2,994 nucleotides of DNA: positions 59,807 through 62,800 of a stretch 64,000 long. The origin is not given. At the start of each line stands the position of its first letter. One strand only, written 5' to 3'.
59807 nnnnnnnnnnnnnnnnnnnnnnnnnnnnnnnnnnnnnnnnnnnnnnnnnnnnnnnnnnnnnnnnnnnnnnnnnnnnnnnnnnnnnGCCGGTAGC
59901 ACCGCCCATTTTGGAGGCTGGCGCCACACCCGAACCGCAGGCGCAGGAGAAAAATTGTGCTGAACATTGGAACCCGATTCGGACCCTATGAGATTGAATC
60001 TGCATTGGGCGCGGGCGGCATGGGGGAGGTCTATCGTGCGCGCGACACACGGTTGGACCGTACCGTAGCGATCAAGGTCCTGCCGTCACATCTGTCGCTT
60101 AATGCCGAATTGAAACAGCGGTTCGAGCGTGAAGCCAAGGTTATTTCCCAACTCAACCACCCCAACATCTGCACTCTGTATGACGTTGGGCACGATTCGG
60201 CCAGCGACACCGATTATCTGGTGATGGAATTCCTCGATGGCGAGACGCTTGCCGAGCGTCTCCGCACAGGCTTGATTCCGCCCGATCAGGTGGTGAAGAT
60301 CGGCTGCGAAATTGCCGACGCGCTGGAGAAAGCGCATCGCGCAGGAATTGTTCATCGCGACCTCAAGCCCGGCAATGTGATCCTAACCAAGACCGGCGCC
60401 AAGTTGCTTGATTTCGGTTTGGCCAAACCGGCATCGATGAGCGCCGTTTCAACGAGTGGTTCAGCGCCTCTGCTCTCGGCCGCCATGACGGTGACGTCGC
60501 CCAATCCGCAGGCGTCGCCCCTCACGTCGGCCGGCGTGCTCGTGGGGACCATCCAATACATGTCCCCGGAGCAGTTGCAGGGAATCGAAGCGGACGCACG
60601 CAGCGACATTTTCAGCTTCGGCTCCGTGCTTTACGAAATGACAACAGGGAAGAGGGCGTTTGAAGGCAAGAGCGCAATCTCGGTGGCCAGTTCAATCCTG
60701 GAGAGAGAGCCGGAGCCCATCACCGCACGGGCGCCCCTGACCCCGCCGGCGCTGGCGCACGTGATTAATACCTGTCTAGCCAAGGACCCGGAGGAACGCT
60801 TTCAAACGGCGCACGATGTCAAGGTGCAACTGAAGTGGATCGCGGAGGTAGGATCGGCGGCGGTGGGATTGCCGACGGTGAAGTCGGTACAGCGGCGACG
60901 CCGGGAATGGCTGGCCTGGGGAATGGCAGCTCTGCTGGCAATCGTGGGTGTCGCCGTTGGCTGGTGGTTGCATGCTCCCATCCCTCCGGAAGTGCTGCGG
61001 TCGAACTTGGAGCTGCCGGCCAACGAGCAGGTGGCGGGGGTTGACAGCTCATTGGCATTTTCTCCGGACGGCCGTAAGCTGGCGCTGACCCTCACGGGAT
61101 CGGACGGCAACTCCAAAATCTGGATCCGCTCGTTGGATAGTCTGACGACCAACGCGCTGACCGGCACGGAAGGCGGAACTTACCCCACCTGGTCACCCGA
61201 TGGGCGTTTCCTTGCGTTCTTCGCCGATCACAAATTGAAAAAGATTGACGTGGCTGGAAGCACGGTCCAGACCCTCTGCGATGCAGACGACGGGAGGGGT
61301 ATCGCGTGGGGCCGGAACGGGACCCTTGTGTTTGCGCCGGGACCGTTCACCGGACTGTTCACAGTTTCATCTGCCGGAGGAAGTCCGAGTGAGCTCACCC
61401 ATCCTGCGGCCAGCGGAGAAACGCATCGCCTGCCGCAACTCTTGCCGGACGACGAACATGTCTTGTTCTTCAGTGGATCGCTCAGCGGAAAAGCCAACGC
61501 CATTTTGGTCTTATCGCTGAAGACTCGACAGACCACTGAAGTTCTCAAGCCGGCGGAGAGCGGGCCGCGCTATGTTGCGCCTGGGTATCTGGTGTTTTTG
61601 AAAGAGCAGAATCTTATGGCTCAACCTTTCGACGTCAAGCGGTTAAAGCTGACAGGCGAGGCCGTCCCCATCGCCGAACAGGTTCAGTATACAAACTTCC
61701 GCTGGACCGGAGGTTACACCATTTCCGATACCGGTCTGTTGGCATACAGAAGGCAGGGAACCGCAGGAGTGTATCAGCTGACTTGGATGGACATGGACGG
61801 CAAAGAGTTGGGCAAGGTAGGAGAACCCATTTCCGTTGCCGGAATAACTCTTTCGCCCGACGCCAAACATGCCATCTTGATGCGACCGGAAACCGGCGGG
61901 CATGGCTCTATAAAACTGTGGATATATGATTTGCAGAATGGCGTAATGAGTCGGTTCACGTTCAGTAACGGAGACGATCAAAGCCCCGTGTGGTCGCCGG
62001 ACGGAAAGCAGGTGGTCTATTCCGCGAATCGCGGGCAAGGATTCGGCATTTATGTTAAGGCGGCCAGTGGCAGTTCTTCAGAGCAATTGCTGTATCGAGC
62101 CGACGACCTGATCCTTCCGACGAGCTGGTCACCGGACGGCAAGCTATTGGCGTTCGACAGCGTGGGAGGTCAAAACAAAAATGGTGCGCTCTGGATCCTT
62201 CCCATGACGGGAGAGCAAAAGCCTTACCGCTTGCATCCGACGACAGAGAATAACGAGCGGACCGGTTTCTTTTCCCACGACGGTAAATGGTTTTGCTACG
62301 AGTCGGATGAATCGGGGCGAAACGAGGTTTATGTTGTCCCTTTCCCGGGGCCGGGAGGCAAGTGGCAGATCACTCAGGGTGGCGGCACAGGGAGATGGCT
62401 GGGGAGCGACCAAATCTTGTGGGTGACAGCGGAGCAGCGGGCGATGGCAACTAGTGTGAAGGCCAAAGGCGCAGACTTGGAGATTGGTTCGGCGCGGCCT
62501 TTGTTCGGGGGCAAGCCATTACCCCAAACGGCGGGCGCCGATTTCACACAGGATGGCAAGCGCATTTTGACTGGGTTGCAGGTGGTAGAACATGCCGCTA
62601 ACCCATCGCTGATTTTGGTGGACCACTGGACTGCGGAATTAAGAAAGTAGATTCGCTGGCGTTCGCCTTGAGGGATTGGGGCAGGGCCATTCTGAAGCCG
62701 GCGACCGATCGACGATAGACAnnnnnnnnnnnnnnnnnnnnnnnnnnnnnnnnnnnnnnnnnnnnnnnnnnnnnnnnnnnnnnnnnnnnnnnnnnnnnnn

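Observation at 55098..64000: Array of three paralogous Ser/Thr kinase-TolB beta-propeller genes with an M61-PDZ peptidase between the first two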

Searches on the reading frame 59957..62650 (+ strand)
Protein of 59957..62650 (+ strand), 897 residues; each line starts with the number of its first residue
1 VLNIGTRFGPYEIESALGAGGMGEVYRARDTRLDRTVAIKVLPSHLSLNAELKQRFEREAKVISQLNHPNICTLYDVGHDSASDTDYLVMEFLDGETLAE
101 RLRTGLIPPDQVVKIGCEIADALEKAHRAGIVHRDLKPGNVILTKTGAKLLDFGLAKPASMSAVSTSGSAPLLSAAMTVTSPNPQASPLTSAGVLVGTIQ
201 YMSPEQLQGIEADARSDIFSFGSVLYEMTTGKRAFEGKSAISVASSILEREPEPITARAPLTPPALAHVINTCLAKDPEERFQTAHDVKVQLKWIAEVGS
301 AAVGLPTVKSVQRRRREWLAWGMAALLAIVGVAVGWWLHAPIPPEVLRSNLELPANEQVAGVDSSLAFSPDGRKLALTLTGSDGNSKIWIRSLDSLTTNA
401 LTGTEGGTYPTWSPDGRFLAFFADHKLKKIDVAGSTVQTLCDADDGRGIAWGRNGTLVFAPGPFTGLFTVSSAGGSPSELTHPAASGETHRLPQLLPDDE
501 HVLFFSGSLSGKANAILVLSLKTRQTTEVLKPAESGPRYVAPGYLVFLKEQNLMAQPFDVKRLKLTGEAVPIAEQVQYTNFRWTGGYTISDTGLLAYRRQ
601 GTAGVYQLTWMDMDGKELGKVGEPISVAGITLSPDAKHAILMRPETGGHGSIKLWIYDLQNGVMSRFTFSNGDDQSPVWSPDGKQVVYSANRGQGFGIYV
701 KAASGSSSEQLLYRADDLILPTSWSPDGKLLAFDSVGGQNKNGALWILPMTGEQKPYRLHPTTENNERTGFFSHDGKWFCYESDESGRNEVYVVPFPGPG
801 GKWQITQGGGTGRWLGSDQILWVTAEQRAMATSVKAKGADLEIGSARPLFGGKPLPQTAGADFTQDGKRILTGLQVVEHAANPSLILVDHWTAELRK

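Call 7: search_protein_families(library=pfam, proteins=[window:59957-62650:+], max_evalue=0.01)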
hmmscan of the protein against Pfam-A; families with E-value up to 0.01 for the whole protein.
window:59957-62650:+ (897 aa): 9 families
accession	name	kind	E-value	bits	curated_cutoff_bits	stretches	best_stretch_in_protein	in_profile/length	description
PF00069.31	Pkinase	-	4.2e-47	161.2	31.7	1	11-285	1-255/263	Protein kinase domain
PF07714.23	PK_Tyr_Ser-Thr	-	4.6e-34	118.3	23.1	2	13-159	3-152/258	Protein tyrosine and serine/threonine kinase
PF07676.18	PD40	-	1.1e-27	95.7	20.9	3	666-700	3-38/38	WD40-like Beta Propeller Repeat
PF03109.22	ABC1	-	2e-09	37.4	22.9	1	50-160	114-218/244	ABC1 atypical kinase-like domain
PF00930.27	DPPIV_N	-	3.3e-08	33.1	22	1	651-704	22-71/354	Dipeptidyl peptidase IV (DPP IV) N-terminal region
PF01636.29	APH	-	1.3e-07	32.1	23.2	1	125-158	164-199/239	Phosphotransferase enzyme family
PF25174.1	Beta-prop_THOC3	-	1.3e-06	28.1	305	0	365-459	51-145/272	THOC3 beta-propeller domain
PF00400.38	WD40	-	6e-05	23.9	27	0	364-389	15-38/39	WD domain, G-beta repeat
PF01163.29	RIO1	-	0.0021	18.1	22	1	26-154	25-149/187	RIO domain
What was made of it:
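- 59957..62650 (+): K2, a receptor Ser/Thr kinase of 897 aa with a GTG start. Kinase domain aa 11-285 (nt 59987-60811), transmembrane helix aa 320-338 (nt 60914-60970), periplasmic tandem propeller aa 346-897 (nt 60992-62647). Pfam Pkinase 161 bits and PD40 96 bits (call 7).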

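Call 8: search_protein_families(library=ncbifam, proteins=[window:59957-62650:+], max_evalue=0.01)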
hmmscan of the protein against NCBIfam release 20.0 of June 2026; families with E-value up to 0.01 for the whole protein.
window:59957-62650:+ (897 aa): 25 families
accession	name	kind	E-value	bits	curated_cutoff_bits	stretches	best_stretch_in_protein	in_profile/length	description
NF033483.0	PknB_PASTA_kin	equivalog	4.1e-88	296.8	450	2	11-166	9-164/563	Stk1 family PASTA domain-containing Ser/Thr kinase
NF052427.1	StpK7MSMEG_1200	equivalog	6.5e-61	206.5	900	2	6-170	4-169/601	serine/threonine protein kinase StpK7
NF009651.0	PRK13184.1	equivalog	4.8e-45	153.9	839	1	9-293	2-288/932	serine/threonine-protein kinase PknD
NF047741.1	antiphage_MADS6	equivalog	2.3e-43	148.6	460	2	3-127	488-608/612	methylation-associated defense system protein kinase MAD6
TIGR03903.1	TOMM_kin_cyc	equivalog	5.2e-41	140.5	705.75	1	35-293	4-245/1267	TOMM system kinase/cyclase fusion protein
NF053615.1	SerThrKinAfsKStmc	equivalog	5.1e-31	108.1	1300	1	7-292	11-264/809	protein serine/threonine kinase AfsK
TIGR02800.1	propeller_TolB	equivalog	2.6e-30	105.7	343.15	3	632-738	242-344/418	Tol-Pal system beta propeller repeat protein TolB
NF038150.1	lanthi_synth_IV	equivalog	6.9e-25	87.5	650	1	10-297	190-458/851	class IV lanthionine synthetase LanL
NF033442.0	BREX_PglW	equivalog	9.9e-20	69.9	990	1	10-157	513-661/1391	BREX system serine/threonine kinase PglW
NF002183.0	PRK01029.1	equivalog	2.5e-15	56.5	405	2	361-423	281-345/429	Tol-Pal system protein TolB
NF038151.1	lanthi_synth_III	equivalog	1.3e-14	53.5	575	1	10-162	221-389/833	class III lanthionine synthetase LanKC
NF033523.0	lasso_peptidase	equivalog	2.7e-12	46.3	400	1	673-735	89-150/638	Atxe2 family lasso peptide isopeptidase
TIGR03724.2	arch_bud32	equivalog_domain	3.2e-12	46.4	125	1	52-159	35-134/193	KEOPS complex kinase/ATPase Bud32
NF011463.0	PRK14879.1-4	equivalog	5.1e-12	45.7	188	1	47-158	55-162/237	Kae1-associated kinase Bud32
NF011464.0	PRK14879.1-7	equivalog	1.5e-11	44.5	246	1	53-159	50-152/221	Kae1-associated kinase Bud32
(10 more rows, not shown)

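Call 70: search_protein_families(library=padloc, proteins=[window:59957-62650:+], max_evalue=0.00001)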
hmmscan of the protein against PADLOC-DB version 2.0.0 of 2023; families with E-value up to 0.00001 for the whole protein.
window:59957-62650:+ (897 aa): 36 families (the best 25 are shown)
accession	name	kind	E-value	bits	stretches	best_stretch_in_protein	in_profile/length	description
PDLC04061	PD-T4-6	-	1.8e-89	299.6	1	9-304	16-292/510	-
PDLC04042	PD-T4-6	-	5.1e-87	290.2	1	7-296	7-273/292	-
PDLC04053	PD-T4-6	-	3.7e-85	284.1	2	5-169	5-171/311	-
PDLC04060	PD-T4-6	-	1.9e-80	269.2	2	9-167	8-166/486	-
PDLC04054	PD-T4-6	-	6e-79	264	2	9-174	11-176/347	-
PDLC04043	PD-T4-6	-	1.3e-78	263.1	2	5-169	11-175/452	-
PDLC04052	PD-T4-6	-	7.1e-77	257.7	1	10-294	10-275/496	-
PDLC04039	PD-T4-6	-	9.7e-73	243.7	2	4-169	9-174/458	-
PDLC04041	PD-T4-6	-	1.5e-71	240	1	2-302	21-300/443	-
PDLC04040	PD-T4-6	-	2.1e-71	239.3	1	17-297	2-267/547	-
PDLC04057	PD-T4-6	-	5.2e-68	228.1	2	9-163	8-162/443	-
PDLC04138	mad6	-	1.2e-65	220.7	1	8-283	50-302/659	mads_6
PDLC04064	PD-T4-6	-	5.3e-65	217.8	2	7-170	18-180/369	-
PDLC04047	PD-T4-6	-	2.6e-64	215.3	2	7-157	8-159/327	-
PDLC04048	PD-T4-6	-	4.5e-60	201.9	2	1-161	1-163/354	-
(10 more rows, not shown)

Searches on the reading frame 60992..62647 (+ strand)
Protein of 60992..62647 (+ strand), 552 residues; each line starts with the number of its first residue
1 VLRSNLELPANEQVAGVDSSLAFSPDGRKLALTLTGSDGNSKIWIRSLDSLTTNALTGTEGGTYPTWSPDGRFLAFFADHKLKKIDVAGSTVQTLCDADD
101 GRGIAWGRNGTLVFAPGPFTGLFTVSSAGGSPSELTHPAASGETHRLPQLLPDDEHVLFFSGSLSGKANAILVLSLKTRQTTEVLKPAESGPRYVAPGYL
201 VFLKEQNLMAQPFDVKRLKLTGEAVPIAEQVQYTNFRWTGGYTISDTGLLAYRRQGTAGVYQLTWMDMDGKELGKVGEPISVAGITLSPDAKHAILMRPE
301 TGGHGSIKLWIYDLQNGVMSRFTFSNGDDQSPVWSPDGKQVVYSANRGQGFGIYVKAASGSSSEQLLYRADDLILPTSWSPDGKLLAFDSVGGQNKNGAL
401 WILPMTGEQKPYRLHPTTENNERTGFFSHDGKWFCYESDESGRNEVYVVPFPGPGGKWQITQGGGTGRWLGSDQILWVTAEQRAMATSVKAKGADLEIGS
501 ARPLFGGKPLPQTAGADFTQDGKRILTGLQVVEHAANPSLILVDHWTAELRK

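Call 32: search_protein_families(library=pfam, proteins=[window:60992-62647:+], max_evalue=10)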
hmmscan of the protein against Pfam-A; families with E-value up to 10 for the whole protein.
window:60992-62647:+ (552 aa): 7 families
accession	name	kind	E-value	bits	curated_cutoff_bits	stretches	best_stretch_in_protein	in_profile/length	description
PF07676.18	PD40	-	4e-29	100.4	20.9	5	321-355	3-38/38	WD40-like Beta Propeller Repeat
PF00930.27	DPPIV_N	-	2.7e-09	36.7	22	2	306-358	22-70/354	Dipeptidyl peptidase IV (DPP IV) N-terminal region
PF25174.1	Beta-prop_THOC3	-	2.1e-07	30.6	305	2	20-114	51-145/272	THOC3 beta-propeller domain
PF00400.38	WD40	-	1.6e-05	25.7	27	1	19-44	15-38/39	WD domain, G-beta repeat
PF10584.14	Proteasome_A_N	-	0.0011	19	27.7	1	377-386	6-15/23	Proteasome subunit A N-terminal signature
PF25460.1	Beta-prop_Aladin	-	0.0069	16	171.1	1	20-73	115-167/340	Aladin seven-bladed propeller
PF23414.1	Beta-prop_EML_2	-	0.015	15.2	90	1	309-388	22-98/266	Echinoderm microtubule-associated protein second beta-propeller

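Call 59: find_homologous_proteins(query=window:60992-62647:+, max_evalue=1e-20)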
Query window:60992-62647:+ (552 aa): 3564 proteins with E <= 1e-20 among 8000 candidates; the best 120 are listed.
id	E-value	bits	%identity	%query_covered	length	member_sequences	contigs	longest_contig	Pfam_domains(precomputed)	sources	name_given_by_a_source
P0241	0.0e+0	1268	100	100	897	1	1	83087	PF07714.24,PF00069.32,PF25174.2,PF26549.1,PF00930.28,PF23381.2,PF03109.23,PF26550.2,PF07676.19,PF01636.30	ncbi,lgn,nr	ncbi:MAG: protein kinase [Acidobacteriia bacterium]|nr:protein kinase [Terriglobia bacterium]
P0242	0.0e+0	1014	78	100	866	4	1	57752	PF07714.24,PF00069.32,PF25174.2,PF26549.1,PF00930.28,PF03109.23,PF26550.2,PF07676.19,PF01636.30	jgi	jgi:Tol biopolymer transport system component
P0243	1.6e-266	903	70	100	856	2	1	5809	PF07714.24,PF00069.32,PF25174.2,PF26549.1,PF00930.28,PF03109.23,PF26550.2,PF00400.39,PF07676.19,PF01636.30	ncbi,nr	ncbi:MAG TPA: protein kinase, partial [Terriglobales bacterium]|nr:protein kinase [Terriglobales bac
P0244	5.9e-255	865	67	100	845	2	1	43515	PF07714.24,PF00069.32,PF25174.2,PF26549.1,PF00930.28,PF23381.2,PF03109.23,PF26550.2,PF07676.19,PF01636.30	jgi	jgi:Tol biopolymer transport system component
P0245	1.4e-242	824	65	100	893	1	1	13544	PF07714.24,PF00069.32,PF26549.1,PF00930.28,PF03109.23,PF26550.2,PF07676.19,PF01636.30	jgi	jgi:eukaryotic-like serine/threonine-protein kinase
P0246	2.1e-238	811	64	100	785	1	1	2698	PF07714.24,PF00069.32,PF26549.1,PF00930.28,PF26550.2,PF07676.19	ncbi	ncbi:MAG TPA: protein kinase, partial [Terriglobia bacterium]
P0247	6.9e-237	806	63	100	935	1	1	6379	PF07714.24,PF00069.32,PF25174.2,PF26549.1,PF00930.28,PF03109.23,PF26550.2,PF07676.19,PF01636.30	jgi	jgi:Tol biopolymer transport system component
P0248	4.7e-182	625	53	100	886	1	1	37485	PF07714.24,PF00069.32,PF25174.2,PF26549.1,PF00930.28,PF23381.2,PF03109.23,PF26550.2,PF07676.19,PF01636.30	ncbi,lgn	ncbi:MAG: protein kinase [Acidobacteriaceae bacterium]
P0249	1.1e-172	594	49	100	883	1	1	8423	PF07714.24,PF00069.32,PF26549.1,PF00930.28,PF03109.23,PF26550.2,PF07676.19,PF01636.30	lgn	-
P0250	6.1e-163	561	48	100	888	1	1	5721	PF07714.24,PF00069.32,PF26549.1,PF03109.23,PF26550.2,PF07676.19,PF01636.30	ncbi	-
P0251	4.7e-162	559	50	100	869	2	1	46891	PF07714.24,PF00069.32,PF25174.2,PF26549.1,PF00930.28,PF23381.2,PF03109.23,PF26550.2,PF07676.19,PF01636.30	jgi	jgi:serine/threonine protein kinase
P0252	1.0e-161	557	47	100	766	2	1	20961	PF07714.24,PF00069.32,PF25174.2,PF26549.1,PF00930.28,PF26550.2,PF07676.19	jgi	-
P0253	1.6e-160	553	48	100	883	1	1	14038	PF07714.24,PF10647.16,PF00069.32,PF25174.2,PF26549.1,PF00930.28,PF03109.23,PF26550.2,PF07676.19,PF01636.30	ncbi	-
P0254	1.7e-157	543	48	100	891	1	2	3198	PF07714.24,PF00069.32,PF25174.2,PF26549.1,PF00930.28,PF23381.2,PF03109.23,PF26550.2,PF07676.19,PF01636.30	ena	-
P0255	1.3e-155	537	48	100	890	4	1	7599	PF07714.24,PF00069.32,PF25174.2,PF26549.1,PF00930.28,PF03109.23,PF26550.2,PF07676.19,PF01636.30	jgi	-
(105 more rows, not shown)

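Call 60: find_encoding_contigs(protein=P0242, flank=10000, max_places=2)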
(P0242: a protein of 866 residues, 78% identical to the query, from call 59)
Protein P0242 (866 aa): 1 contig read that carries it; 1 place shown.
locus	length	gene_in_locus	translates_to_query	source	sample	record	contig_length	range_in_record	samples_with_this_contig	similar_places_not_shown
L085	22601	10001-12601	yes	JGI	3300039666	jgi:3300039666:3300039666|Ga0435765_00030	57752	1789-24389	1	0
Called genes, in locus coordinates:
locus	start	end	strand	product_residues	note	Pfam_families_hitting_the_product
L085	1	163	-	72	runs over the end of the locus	-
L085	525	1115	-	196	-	PF24719:Imm33-like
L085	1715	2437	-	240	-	-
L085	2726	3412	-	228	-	-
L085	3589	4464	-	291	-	PF02195:ParB_N, PF17762:HTH_ParB, PF23552:ParB_C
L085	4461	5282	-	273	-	PF00142:Fer4_NifH (weak), PF01656:CbiA, PF02374:ArsA_ATPase (weak), PF06564:CBP_BcsQ (weak), PF09140:MipZ, PF10609:ParA, PF13614:AAA_31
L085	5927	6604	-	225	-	PF02527:GidB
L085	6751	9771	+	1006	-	PF13424:TPR_12, PF24885:TPR_NPHP3, PF13374:TPR_10, PF13424:TPR_12, PF24885:TPR_NPHP3, PF13374:TPR_10, PF13424:TPR_12, PF13374:TPR_10, +34 more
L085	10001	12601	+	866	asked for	PF00069:Pkinase, PF03109:ABC1 (weak), PF07714:PK_Tyr_Ser-Thr, PF01636:APH (weak), PF00930:DPPIV_N (faint), PF26550:Tricorn_2nd, PF26549:Tricorn_N, PF07676:PD40, +1 more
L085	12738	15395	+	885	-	PF00069:Pkinase, PF07714:PK_Tyr_Ser-Thr, PF07676:PD40, PF26549:Tricorn_N, PF26549:Tricorn_N, PF07676:PD40, PF07676:PD40, PF26549:Tricorn_N, +6 more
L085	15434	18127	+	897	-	PF00069:Pkinase, PF01636:APH (faint), PF03109:ABC1 (faint), PF07714:PK_Tyr_Ser-Thr, PF00930:DPPIV_N (faint), PF07676:PD40 (faint), PF26550:Tricorn_2nd, PF26549:Tricorn_N (weak)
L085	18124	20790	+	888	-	PF00069:Pkinase, PF01636:APH (faint), PF03109:ABC1 (faint), PF07714:PK_Tyr_Ser-Thr, PF07676:PD40 (faint), PF26549:Tricorn_N, PF26550:Tricorn_2nd (weak), PF26549:Tricorn_N, +1 more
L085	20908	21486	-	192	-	-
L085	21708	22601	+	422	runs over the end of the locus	PF01979:Amidohydro_1, PF07969:Amidohydro_3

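Call 61: find_encoding_contigs(protein=P0244, flank=10000, max_places=2)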
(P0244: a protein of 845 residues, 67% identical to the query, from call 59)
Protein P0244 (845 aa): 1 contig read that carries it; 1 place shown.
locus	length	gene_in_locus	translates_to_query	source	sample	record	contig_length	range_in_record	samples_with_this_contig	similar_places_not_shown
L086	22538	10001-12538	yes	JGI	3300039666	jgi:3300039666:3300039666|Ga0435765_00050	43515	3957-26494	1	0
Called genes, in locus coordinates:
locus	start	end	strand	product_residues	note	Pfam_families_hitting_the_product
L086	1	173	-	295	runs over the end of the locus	PF02195:ParB_N, PF17762:HTH_ParB, PF23552:ParB_C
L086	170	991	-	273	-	PF00142:Fer4_NifH (weak), PF01656:CbiA, PF02374:ArsA_ATPase (weak), PF06564:CBP_BcsQ (weak), PF09140:MipZ, PF10609:ParA, PF13614:AAA_31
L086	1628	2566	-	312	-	PF02527:GidB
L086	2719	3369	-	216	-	-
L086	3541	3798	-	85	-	-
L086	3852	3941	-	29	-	-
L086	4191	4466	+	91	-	-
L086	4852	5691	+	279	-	-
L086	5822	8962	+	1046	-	PF17874:TPR_MalT, PF13424:TPR_12, PF24885:TPR_NPHP3, PF13374:TPR_10, PF13424:TPR_12, PF13374:TPR_10, PF13424:TPR_12, PF13374:TPR_10, +30 more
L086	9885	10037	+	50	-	-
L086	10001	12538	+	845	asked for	PF00069:Pkinase, PF01636:APH (faint), PF03109:ABC1 (weak), PF07714:PK_Tyr_Ser-Thr, PF23381:Beta-prop_IFT122_1st (faint), PF26549:Tricorn_N, PF26550:Tricorn_2nd, PF07676:PD40 (weak), +2 more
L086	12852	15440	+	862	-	PF00069:Pkinase, PF01636:APH (faint), PF03109:ABC1 (faint), PF07714:PK_Tyr_Ser-Thr, PF07676:PD40 (faint), PF26549:Tricorn_N (faint)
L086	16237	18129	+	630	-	PF00930:DPPIV_N (faint), PF07676:PD40 (weak), PF23381:Beta-prop_IFT122_1st (faint), PF26549:Tricorn_N (weak), PF26549:Tricorn_N, PF07676:PD40, PF25174:Beta-prop_THOC3 (weak), PF26549:Tricorn_N, +1 more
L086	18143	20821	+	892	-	PF00069:Pkinase, PF01636:APH (faint), PF07714:PK_Tyr_Ser-Thr, PF03109:ABC1 (weak), PF26550:Tricorn_2nd (weak), PF26549:Tricorn_N, PF26550:Tricorn_2nd, PF26549:Tricorn_N (weak), +2 more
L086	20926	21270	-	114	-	-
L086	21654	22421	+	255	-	-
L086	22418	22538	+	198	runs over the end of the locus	-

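Call 62: find_encoding_contigs(protein=P0245, flank=10000, max_places=2)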
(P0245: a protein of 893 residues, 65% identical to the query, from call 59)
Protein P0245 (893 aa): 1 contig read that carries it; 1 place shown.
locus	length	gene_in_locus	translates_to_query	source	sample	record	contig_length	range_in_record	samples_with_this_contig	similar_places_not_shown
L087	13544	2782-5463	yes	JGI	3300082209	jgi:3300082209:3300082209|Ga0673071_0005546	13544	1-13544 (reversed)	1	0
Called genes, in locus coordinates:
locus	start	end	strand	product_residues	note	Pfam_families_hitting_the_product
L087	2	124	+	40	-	?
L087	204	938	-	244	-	PF00175:NAD_binding_1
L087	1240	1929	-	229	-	-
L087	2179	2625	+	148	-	PF12849:PBP_like_2 (weak)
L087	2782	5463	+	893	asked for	PF00069:Pkinase, PF01636:APH (faint), PF07714:PK_Tyr_Ser-Thr, PF03109:ABC1 (weak), PF26549:Tricorn_N, PF07676:PD40 (weak), PF26550:Tricorn_2nd, PF26549:Tricorn_N, +1 more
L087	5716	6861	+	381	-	PF05222:AlaDh_PNT_N, PF01262:AlaDh_PNT_C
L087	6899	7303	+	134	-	PF12769:PNTB_4TM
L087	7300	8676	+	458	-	PF02233:PNTB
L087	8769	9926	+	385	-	PF00155:Aminotran_1_2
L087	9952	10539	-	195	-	-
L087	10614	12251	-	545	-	PF00501:AMP-binding, PF13193:AMP-binding_C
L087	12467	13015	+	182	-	PF04542:Sigma70_r2, PF08281:Sigma70_r4_2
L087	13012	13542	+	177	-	?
